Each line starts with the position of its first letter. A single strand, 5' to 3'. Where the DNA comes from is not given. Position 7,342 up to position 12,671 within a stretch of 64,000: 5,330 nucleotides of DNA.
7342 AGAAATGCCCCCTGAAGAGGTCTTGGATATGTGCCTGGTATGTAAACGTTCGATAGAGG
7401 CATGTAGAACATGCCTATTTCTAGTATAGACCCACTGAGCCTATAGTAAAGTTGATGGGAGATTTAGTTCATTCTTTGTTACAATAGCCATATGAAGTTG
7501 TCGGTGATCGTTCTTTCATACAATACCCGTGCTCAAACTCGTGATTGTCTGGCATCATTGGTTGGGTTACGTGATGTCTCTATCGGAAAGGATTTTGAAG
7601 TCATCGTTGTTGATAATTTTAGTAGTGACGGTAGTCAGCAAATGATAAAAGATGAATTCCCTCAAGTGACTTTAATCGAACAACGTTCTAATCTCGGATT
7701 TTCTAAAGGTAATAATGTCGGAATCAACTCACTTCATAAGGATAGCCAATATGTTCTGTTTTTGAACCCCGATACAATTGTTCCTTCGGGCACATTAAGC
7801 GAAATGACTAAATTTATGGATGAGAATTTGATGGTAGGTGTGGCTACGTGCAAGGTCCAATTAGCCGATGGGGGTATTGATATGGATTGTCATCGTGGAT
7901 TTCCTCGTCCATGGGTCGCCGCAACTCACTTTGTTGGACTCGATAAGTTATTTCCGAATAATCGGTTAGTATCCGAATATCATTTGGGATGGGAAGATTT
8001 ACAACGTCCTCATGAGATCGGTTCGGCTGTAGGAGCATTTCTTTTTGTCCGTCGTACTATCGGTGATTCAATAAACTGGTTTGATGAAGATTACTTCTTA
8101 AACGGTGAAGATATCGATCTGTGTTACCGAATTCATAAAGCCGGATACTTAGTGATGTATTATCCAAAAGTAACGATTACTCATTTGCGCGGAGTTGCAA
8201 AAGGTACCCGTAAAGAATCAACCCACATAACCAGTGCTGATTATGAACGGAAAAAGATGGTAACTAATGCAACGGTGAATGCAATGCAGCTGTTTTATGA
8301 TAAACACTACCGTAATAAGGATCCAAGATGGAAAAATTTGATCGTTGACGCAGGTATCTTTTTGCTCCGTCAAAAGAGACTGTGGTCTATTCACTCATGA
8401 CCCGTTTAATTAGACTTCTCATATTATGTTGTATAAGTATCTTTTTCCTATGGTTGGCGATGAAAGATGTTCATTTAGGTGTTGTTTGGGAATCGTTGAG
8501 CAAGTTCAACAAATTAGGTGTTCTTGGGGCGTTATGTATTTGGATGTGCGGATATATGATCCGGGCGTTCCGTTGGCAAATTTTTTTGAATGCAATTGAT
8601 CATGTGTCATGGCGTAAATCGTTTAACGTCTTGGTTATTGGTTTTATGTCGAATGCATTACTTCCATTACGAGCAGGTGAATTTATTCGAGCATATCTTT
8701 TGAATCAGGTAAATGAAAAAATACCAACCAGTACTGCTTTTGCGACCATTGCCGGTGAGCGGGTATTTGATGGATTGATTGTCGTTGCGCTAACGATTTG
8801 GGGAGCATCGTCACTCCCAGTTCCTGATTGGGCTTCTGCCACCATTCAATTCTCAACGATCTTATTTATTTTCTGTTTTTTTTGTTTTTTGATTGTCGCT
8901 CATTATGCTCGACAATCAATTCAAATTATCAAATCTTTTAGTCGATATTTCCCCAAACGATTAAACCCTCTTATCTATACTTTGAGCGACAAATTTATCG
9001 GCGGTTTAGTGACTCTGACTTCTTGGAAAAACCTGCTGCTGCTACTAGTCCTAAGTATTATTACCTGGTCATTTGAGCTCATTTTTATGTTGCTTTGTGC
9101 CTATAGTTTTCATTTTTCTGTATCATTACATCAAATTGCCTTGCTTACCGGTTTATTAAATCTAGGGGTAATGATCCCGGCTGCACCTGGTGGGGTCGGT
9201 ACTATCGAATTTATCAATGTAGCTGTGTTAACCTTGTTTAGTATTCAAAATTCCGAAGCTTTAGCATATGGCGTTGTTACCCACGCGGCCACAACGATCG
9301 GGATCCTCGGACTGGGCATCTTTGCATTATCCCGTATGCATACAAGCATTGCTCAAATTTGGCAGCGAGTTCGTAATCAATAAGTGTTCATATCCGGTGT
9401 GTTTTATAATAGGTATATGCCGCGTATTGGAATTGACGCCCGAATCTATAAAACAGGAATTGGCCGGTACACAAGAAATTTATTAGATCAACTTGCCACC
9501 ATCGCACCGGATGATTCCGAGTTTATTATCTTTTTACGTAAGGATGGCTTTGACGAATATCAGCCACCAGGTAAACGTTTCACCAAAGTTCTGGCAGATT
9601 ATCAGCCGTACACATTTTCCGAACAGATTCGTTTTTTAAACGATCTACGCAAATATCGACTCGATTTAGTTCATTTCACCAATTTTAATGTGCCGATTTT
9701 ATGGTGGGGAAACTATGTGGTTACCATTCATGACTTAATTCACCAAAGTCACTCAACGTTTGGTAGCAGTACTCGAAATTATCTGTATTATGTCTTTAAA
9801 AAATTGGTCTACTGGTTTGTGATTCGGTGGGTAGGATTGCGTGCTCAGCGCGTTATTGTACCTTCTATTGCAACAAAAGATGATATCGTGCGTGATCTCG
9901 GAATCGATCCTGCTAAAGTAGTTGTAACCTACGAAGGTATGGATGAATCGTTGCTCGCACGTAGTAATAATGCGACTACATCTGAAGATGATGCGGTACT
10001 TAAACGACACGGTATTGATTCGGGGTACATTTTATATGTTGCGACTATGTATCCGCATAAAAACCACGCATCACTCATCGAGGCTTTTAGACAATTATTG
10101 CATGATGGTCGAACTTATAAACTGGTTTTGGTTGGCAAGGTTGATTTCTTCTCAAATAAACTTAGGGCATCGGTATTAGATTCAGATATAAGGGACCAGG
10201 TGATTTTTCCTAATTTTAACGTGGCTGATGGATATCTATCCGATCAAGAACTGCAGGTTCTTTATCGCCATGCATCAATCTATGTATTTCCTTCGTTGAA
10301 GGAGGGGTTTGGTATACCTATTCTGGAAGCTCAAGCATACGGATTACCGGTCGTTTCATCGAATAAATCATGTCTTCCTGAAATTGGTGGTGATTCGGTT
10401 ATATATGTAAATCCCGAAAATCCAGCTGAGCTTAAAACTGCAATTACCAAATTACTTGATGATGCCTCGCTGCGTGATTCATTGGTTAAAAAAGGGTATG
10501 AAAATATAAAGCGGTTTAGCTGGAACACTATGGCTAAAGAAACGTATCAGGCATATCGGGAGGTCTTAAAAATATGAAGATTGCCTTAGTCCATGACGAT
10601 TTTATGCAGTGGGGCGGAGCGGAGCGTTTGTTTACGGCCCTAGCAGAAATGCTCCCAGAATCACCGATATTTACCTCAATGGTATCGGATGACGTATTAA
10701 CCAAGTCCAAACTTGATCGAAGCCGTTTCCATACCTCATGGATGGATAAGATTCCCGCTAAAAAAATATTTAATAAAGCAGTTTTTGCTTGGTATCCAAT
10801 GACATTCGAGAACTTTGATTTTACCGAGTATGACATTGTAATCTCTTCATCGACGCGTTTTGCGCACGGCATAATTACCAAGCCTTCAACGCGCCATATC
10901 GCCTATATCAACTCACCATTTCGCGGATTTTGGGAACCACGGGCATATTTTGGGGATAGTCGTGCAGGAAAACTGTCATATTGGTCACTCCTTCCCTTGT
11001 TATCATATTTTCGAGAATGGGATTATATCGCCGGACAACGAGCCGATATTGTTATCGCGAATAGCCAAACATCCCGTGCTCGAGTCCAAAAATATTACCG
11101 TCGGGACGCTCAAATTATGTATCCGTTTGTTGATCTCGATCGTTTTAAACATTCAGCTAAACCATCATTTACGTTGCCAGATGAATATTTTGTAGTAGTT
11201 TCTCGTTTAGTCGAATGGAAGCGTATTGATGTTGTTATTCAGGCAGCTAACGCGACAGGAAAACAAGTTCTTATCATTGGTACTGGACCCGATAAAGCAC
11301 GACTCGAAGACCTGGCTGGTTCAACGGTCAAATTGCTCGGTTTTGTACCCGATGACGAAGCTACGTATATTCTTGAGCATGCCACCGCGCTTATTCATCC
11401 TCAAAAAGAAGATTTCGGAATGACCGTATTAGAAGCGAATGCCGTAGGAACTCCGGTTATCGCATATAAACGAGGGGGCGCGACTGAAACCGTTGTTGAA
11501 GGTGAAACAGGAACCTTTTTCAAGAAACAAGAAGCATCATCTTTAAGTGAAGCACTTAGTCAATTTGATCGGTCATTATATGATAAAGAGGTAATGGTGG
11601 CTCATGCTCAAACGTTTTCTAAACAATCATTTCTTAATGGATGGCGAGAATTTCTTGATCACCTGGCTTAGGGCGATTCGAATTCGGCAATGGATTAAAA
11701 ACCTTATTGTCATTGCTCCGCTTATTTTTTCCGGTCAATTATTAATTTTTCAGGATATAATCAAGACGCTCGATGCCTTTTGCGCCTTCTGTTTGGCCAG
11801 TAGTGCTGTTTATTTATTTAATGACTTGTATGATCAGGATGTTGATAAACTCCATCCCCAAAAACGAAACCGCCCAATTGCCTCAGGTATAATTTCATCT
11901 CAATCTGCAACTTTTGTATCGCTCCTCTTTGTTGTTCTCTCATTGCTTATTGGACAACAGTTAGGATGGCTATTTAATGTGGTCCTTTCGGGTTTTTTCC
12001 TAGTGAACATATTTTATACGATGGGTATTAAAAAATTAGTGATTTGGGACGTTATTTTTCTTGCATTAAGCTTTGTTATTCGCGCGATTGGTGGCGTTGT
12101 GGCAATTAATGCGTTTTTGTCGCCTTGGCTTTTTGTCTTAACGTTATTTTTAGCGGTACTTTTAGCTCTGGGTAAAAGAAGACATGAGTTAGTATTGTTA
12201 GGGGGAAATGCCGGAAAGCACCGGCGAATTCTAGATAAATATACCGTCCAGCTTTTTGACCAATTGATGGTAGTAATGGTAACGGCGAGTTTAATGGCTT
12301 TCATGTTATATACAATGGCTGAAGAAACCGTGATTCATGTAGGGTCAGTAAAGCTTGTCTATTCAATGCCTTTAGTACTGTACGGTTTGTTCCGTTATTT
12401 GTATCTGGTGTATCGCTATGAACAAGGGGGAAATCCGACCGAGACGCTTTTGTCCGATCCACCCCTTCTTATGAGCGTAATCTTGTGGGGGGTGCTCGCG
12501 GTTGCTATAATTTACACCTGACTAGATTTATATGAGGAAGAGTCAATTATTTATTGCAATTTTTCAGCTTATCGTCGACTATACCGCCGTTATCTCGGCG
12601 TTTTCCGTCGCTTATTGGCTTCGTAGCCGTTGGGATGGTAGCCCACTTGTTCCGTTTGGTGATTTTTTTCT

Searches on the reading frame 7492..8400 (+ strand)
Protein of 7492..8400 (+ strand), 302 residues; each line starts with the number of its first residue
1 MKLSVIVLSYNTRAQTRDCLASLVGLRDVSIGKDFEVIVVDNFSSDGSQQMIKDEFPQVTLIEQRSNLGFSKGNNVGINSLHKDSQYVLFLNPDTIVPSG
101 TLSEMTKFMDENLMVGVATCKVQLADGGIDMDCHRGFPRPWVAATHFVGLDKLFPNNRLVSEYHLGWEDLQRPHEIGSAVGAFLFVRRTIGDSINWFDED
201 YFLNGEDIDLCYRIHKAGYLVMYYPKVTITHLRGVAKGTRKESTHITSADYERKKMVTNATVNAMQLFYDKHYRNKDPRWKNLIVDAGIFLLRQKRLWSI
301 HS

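Call 17: search_protein_families(library=pfam, proteins=[window:7492-8400:+], max_evalue=0.001)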
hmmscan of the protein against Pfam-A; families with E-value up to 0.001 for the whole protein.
window:7492-8400:+ (302 aa): 3 families
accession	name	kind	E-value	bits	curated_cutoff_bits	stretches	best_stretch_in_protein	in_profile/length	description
PF00535.33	Glycos_transf_2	-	6.3e-19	69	23.3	1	4-115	1-109/168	Glycosyl transferase family 2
PF13641.12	Glyco_tranf_2_3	-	1.3e-13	51.9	27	1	3-234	3-214/230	Glycosyltransferase like family 2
PF13632.12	Glyco_trans_2_3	-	1.4e-05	25.4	27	1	87-227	1-119/198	Glycosyl transferase family group 2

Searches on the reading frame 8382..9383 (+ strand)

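Call 17: search_protein_families(library=pfam, proteins=[window:8382-9383:+], max_evalue=0.001)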
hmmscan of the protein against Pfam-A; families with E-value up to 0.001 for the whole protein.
window:8382-9383:+ (333 aa): 1 family
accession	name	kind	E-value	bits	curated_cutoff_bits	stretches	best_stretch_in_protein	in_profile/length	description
PF03706.18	LPG_synthase_TM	-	7.7e-47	160.6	33.4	1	16-312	5-302/302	Lysylphosphatidylglycerol synthase TM region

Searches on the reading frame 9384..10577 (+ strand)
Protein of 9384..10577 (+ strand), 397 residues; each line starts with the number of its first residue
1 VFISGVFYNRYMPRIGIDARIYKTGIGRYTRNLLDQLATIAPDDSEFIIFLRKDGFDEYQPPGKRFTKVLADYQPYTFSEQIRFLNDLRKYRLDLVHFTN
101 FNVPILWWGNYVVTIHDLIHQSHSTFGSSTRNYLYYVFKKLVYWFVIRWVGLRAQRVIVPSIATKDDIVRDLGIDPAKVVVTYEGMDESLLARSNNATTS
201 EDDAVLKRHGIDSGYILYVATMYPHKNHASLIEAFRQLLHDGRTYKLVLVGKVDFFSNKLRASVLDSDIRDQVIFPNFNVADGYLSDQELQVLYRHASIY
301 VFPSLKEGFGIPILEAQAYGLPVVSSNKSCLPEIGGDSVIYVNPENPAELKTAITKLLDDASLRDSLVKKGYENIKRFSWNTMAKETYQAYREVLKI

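Call 15: find_encoding_contigs(protein=window:9384-10577:+, flank=10000, max_places=2)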
Protein window:9384-10577:+ (397 aa): no gene with exactly this product is on record in the collection.

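Call 17: search_protein_families(library=pfam, proteins=[window:9384-10577:+], max_evalue=0.001)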
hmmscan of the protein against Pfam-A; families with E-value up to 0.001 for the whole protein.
window:9384-10577:+ (397 aa): 6 families
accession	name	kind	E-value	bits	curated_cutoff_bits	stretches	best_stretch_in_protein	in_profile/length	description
PF00534.26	Glycos_transf_1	-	2.3e-30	105.8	26.4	1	212-373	14-171/172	Glycosyl transferases group 1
PF13692.12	Glyco_trans_1_4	-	2.8e-26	92.9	27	1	215-360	3-142/142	Glycosyl transferases group 1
PF13439.12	Glyco_transf_4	-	4.6e-16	59.7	28.5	1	25-188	3-168/170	Glycosyltransferase Family 4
PF13579.12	Glyco_trans_4_4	-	2.9e-09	37.9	29.7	1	24-182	1-155/158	Glycosyl transferase 4-like domain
PF20706.3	GT4-conflict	-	1.2e-07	31.5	26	1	226-332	212-317/385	Family 4 Glycosyltransferase in conflict systems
PF13524.12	Glyco_trans_1_2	-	0.00032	21.1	25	1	283-384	33-139/144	Glycosyl transferase-like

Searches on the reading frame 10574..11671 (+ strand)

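Call 17: search_protein_families(library=pfam, proteins=[window:10574-11671:+], max_evalue=0.001)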
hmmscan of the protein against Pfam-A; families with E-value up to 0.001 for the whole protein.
window:10574-11671:+ (365 aa): 4 families
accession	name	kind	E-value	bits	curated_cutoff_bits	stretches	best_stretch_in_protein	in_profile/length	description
PF00534.26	Glycos_transf_1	-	1.1e-26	93.9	26.4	1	191-331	3-155/172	Glycosyl transferases group 1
PF13692.12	Glyco_trans_1_4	-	5.1e-20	72.6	27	1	205-330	3-138/142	Glycosyl transferases group 1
PF13439.12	Glyco_transf_4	-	6.5e-09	36.5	28.5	1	13-190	1-170/170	Glycosyltransferase Family 4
PF20706.3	GT4-conflict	-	6.3e-05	22.6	26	1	236-309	239-322/385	Family 4 Glycosyltransferase in conflict systems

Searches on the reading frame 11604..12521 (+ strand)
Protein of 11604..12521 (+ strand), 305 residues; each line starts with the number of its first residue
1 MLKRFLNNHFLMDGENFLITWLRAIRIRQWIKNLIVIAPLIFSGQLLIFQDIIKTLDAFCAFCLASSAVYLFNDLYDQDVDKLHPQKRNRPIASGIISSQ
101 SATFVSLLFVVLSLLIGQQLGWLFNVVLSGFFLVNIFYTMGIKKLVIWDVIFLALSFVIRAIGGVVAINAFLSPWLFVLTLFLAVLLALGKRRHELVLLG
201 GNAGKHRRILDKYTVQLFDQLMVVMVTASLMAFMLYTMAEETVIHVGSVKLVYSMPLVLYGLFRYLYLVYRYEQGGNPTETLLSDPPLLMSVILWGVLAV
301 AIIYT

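Call 17: search_protein_families(library=pfam, proteins=[window:11604-12521:+], max_evalue=0.001)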
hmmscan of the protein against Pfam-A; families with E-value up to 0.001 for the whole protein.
window:11604-12521:+ (305 aa): 1 family
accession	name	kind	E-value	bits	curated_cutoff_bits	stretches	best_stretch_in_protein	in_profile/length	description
PF01040.23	UbiA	-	3.9e-23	82.4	34.2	1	55-273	22-236/250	UbiA prenyltransferase family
